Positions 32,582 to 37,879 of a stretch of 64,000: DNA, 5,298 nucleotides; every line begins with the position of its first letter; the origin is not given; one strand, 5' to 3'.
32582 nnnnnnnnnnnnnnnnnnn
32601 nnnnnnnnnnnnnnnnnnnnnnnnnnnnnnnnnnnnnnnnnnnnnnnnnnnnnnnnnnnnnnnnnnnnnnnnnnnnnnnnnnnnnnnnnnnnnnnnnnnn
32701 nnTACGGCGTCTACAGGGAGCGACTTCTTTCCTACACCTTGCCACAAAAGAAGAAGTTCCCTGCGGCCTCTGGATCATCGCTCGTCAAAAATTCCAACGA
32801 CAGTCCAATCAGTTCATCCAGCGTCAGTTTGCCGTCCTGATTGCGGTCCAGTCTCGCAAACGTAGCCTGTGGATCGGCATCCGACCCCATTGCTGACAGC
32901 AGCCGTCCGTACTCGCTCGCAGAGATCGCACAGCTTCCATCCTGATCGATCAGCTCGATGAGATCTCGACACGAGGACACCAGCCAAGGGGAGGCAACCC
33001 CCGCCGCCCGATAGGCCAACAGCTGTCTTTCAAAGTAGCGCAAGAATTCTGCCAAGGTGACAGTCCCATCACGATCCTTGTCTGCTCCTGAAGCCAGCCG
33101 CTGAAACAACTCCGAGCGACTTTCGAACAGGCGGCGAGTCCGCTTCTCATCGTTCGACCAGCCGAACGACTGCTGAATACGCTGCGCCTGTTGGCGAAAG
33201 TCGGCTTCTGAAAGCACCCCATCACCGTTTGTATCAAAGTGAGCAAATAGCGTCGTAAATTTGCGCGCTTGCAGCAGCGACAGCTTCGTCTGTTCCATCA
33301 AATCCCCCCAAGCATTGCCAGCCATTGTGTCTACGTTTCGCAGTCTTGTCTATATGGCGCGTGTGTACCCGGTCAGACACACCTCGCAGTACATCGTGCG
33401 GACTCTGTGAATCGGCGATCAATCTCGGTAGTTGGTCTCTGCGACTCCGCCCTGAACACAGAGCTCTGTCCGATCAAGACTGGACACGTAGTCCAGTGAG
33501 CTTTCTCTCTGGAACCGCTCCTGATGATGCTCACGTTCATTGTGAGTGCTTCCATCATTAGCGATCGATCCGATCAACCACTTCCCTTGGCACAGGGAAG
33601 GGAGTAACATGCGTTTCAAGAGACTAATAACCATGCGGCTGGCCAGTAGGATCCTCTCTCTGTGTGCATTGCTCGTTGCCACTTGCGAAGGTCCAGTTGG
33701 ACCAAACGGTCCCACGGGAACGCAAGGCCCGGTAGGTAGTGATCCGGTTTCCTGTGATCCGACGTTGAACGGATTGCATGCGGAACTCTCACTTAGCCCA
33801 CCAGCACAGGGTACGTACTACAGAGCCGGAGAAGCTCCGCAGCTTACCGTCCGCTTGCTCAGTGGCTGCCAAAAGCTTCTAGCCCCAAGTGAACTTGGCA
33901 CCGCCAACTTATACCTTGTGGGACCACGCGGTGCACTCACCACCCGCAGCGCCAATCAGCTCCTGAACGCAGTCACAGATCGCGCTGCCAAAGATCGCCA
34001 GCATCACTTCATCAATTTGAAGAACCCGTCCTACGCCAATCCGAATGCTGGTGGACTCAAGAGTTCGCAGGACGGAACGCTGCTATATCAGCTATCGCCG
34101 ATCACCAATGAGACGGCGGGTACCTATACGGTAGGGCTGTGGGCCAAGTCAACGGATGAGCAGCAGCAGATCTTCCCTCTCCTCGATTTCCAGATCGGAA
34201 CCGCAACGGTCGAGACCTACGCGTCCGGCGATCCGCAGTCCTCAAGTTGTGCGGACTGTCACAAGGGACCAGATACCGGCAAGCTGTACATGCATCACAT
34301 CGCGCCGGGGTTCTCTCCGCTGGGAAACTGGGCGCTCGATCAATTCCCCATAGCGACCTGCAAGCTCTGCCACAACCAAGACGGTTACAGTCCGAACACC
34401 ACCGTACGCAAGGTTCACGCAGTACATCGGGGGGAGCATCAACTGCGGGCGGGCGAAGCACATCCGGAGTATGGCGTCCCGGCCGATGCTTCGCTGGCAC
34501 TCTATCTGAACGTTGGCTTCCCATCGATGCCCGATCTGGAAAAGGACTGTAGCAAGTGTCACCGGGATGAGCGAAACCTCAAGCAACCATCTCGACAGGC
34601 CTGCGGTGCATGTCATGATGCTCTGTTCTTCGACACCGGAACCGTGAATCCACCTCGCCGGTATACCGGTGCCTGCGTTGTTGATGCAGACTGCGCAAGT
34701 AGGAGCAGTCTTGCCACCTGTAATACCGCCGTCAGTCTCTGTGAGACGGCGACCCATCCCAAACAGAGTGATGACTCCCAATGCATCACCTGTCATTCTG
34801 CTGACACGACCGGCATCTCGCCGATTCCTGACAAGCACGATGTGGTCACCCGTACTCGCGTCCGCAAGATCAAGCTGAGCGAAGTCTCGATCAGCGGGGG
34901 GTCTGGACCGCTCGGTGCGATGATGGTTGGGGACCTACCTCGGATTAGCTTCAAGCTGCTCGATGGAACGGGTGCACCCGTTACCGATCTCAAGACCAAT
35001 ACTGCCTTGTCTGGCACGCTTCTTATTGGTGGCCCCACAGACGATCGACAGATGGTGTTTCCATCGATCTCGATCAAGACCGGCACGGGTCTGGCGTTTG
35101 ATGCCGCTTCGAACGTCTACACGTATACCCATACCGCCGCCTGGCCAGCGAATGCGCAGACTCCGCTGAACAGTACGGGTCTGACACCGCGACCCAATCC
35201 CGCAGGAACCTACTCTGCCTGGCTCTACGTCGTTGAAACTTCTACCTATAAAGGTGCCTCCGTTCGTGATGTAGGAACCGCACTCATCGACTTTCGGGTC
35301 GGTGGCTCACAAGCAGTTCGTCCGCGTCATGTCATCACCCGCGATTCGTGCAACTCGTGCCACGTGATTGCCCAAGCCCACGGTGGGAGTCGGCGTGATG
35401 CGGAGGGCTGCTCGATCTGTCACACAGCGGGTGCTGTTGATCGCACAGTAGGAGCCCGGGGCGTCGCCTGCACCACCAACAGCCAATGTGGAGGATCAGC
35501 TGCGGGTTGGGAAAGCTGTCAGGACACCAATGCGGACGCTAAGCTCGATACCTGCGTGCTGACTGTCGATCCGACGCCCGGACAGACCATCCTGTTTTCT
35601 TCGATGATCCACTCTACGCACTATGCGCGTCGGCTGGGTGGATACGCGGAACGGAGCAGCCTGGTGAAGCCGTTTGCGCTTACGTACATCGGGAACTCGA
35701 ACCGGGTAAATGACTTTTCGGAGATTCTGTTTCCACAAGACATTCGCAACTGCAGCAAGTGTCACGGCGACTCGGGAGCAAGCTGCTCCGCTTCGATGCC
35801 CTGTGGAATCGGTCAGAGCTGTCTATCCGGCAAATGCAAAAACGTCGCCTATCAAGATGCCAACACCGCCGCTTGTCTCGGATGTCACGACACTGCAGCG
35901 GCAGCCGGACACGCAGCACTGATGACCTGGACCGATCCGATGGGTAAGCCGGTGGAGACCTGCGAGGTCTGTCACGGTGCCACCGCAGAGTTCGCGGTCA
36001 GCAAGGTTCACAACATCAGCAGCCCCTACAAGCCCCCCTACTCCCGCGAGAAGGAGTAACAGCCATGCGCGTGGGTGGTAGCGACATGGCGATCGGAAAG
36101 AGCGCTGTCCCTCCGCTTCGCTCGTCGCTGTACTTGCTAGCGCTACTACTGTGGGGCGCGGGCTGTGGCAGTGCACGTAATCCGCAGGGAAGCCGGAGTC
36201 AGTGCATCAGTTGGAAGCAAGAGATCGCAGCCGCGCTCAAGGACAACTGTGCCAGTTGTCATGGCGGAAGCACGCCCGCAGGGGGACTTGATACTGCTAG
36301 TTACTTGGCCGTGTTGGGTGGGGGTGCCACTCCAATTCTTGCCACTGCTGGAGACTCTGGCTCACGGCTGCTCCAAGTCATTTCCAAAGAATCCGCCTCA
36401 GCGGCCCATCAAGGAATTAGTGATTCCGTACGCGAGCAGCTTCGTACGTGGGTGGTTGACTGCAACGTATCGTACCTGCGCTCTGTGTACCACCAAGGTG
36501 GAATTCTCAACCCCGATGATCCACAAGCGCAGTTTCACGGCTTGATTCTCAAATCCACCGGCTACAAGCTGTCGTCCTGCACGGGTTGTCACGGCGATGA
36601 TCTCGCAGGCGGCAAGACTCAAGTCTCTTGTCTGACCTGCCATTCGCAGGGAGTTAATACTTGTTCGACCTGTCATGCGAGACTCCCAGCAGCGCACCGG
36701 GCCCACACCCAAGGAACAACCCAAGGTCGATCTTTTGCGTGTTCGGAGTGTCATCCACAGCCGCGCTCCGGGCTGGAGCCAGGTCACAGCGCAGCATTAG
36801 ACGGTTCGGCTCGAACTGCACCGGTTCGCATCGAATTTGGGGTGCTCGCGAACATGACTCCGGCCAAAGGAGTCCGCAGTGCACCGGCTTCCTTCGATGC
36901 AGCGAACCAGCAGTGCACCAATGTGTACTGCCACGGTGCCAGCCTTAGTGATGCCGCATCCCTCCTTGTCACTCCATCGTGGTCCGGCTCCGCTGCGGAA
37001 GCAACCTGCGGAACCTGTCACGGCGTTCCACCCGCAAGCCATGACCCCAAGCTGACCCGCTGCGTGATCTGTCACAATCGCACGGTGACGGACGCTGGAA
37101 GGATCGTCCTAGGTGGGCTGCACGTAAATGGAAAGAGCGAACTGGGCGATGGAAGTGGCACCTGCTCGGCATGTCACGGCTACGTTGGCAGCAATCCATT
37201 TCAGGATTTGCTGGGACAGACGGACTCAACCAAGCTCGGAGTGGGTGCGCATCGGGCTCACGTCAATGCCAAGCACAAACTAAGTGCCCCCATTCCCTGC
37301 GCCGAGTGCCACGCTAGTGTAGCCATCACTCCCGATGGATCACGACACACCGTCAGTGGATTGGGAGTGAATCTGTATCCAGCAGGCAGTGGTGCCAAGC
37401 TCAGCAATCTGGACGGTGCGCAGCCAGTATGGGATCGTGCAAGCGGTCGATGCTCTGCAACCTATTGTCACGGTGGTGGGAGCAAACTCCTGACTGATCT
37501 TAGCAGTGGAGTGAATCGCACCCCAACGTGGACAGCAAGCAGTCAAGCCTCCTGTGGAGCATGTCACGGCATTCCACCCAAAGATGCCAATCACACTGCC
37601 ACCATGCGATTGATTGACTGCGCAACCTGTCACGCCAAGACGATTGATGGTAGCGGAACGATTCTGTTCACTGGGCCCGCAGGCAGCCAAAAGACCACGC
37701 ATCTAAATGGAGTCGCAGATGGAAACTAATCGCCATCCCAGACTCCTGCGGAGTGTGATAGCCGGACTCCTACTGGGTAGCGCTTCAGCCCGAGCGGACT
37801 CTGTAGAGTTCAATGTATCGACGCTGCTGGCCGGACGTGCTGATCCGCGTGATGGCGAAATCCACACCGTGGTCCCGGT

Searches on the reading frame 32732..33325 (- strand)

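Call 55: search_protein_families(library=pfam, proteins=[window:32732-33325:-], max_evalue=0.001)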
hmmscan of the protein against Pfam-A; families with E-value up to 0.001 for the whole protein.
window:32732-33325:- (197 aa): 5 families
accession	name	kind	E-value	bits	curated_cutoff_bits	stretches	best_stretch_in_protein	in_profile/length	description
PF00036.39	EF-hand_1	-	2.4e-21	74.1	25.4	1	25-45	4-24/29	EF hand domain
PF13405.12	EF-hand_6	-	6.9e-19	66.2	25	1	26-45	5-24/30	EF-hand domain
PF13202.12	EF-hand_5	-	3.9e-17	61.3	25.9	1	153-173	2-22/25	EF hand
PF13499.12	EF-hand_7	-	6.2e-16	59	30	1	25-98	6-66/67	EF-hand domain pair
PF13833.12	EF-hand_8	-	2.9e-15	56.2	28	1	18-48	22-52/54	EF-hand domain pair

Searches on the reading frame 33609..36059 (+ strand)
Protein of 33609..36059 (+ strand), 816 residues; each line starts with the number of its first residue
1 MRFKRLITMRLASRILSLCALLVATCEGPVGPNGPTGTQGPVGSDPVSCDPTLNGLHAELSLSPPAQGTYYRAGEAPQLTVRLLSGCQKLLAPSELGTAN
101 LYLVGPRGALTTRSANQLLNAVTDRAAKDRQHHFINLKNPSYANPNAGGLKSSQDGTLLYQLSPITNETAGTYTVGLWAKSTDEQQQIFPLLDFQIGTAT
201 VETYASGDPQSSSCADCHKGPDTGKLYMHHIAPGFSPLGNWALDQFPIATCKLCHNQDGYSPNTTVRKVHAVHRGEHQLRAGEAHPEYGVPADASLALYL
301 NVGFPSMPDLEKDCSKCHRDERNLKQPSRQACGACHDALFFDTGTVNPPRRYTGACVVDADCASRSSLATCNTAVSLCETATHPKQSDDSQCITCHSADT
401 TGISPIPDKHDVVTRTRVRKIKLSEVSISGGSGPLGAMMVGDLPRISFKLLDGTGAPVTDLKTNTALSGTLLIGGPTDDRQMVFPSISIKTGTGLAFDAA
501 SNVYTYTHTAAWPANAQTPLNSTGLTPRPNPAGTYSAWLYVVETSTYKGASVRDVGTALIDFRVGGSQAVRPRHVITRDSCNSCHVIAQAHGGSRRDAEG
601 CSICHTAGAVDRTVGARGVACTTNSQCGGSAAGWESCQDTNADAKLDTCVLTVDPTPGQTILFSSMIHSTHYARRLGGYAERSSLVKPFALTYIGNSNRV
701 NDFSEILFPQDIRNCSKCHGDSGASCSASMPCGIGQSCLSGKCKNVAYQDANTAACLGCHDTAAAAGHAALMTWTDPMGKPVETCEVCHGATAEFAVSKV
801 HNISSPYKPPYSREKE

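Call 4: search_protein_families(library=pfam, proteins=[window:33609-36059:+], max_evalue=0.1)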
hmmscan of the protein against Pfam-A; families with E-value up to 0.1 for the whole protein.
window:33609-36059:+ (816 aa): 3 families
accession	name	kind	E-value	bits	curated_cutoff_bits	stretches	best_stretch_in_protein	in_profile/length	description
PF22113.1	Mtrc-MtrF_II-IV_dom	-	1.5e-27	96.6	30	2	573-802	1-176/176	Outer membrane cytochrome MtrC/MtrF-like, domains II/IV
PF14522.11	Cytochrome_C7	-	4.1e-10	39.8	24.8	2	249-337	14-67/67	Cytochrome c7 and related cytochrome c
PF09699.15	Paired_CXXCH_1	-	0.0018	18.4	20.6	0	753-792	6-39/41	Doubled CXXCH motif (Paired_CXXCH_1)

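Call 5: search_protein_families(library=ncbifam, proteins=[window:33609-36059:+], max_evalue=0.1)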
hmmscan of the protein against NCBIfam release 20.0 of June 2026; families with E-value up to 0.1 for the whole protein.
window:33609-36059:+ (816 aa): 1 family
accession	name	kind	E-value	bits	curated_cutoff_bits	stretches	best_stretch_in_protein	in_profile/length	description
TIGR03507.1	decahem_SO1788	subfamily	4.6e-52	177.4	209.3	3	493-722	82-253/672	OmcA/MtrC family decaheme c-type cytochrome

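Call 21: search_solved_structures(query=window:33609-36059:+, max_evalue=0.01)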
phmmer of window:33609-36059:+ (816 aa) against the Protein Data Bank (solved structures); distinct sequences matched with E-value up to 0.01: 1.
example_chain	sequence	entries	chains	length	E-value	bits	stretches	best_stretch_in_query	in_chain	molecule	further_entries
3pmq_A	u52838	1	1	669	4.5e-10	41.9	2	558-611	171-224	Decaheme cytochrome c MtrF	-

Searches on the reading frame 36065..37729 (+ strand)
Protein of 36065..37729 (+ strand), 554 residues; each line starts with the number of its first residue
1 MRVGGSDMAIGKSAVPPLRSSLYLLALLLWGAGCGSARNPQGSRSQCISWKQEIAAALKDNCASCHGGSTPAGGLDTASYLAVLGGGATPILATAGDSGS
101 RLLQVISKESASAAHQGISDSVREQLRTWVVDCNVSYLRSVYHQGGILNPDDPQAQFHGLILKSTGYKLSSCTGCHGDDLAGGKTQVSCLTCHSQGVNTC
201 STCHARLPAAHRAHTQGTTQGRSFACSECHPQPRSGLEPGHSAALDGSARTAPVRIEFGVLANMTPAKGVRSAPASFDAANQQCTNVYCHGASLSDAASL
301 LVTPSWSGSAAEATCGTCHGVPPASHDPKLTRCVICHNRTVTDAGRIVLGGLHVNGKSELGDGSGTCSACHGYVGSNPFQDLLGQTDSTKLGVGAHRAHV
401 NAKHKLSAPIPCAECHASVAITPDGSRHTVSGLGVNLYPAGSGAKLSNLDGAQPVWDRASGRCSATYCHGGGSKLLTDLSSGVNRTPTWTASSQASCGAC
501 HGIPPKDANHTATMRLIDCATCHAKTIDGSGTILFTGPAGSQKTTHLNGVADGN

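Call 4: search_protein_families(library=pfam, proteins=[window:36065-37729:+], max_evalue=0.1)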
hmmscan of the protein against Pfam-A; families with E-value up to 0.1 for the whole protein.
window:36065-37729:+ (554 aa): 6 families
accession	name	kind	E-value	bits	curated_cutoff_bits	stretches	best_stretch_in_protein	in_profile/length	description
PF14522.11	Cytochrome_C7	-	1.2e-14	54.3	24.8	3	280-338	12-67/67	Cytochrome c7 and related cytochrome c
PF09698.15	GSu_C4xC__C2xCH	-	1e-09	39.4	21.7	2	283-319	1-36/36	Geobacter CxxxxCH...CXXCH motif (GSu_C4xC__C2xCH)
PF22113.1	Mtrc-MtrF_II-IV_dom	-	1.2e-07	31.9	30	2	198-372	7-164/176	Outer membrane cytochrome MtrC/MtrF-like, domains II/IV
PF14537.11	Cytochrom_c3_2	-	0.00011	23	25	1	311-371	5-64/79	Cytochrome c3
PF09699.15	Paired_CXXCH_1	-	0.054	13.6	20.6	0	280-320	5-37/41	Doubled CXXCH motif (Paired_CXXCH_1)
PF07635.16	PSCyt1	-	0.06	14.4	22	1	62-108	1-48/59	Planctomycete cytochrome C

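Call 5: search_protein_families(library=ncbifam, proteins=[window:36065-37729:+], max_evalue=0.1)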
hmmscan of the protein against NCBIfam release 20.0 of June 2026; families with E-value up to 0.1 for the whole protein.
window:36065-37729:+ (554 aa): 3 families
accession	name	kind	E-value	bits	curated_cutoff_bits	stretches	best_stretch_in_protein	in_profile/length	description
TIGR01904.2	GSu_C4xC__C2xCH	domain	2.7e-23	81.5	27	2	450-511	11-66/73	CxxxxCH/CxxCH domain c-type cytochrome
NF007632.0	PRK10294.1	equivalog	0.02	14.2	353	1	72-131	39-98/310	6-phosphofructokinase II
NF047812.1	LIC11213_lipo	equivalog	0.064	13.4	100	1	56-85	46-75/118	LIC11213 family lipoprotein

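Call 41: search_solved_structures(query=window:36065-37729:+, max_evalue=1)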
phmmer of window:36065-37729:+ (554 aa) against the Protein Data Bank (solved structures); distinct sequences matched with E-value up to 1: 42.
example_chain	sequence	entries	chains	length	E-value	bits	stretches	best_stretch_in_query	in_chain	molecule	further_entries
3uqe_A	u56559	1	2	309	0.007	18.4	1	72-153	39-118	6-phosphofructokinase isozyme 2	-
3cqd_A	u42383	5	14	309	0.007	18.4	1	72-153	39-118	6-phosphofructokinase isozyme 2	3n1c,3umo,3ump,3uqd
6ufx_A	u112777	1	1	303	0.21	13.5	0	437-470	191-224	WD repeat-containing protein 5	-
9qdt_A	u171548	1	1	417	0.34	12.8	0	385-472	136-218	Probable cytochrome c peroxidase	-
9jwv_A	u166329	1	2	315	0.5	12.2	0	440-467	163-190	WD repeat-containing protein 5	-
2g99_A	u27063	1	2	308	0.64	11.9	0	440-467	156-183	WD-repeat protein 5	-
8f1g_A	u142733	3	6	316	0.67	11.8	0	440-467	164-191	WD repeat-containing protein 5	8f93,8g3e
6dya_A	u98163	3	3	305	0.67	11.8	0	440-467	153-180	WD repeat-containing protein 5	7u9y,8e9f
6iam_A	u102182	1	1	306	0.68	11.8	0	440-467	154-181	WD repeat-containing protein 5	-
6byn_W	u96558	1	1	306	0.68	11.8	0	440-467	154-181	WD repeat-containing protein 5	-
10tc_A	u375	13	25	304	0.68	11.8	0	440-467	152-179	WD repeat-containing protein 5 | WDR5 | WD repeat domain 5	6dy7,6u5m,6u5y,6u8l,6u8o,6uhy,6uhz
6pg4_A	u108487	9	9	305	0.69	11.8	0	440-467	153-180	WD repeat-containing protein 5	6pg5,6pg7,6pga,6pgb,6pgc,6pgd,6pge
7jto_B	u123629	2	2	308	0.7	11.8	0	440-467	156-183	WD repeat-containing protein 5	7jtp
2g9a_A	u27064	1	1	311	0.7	11.8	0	440-467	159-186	WD-repeat protein 5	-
5vfc_A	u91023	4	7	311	0.74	11.7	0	440-467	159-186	WD repeat-containing protein 5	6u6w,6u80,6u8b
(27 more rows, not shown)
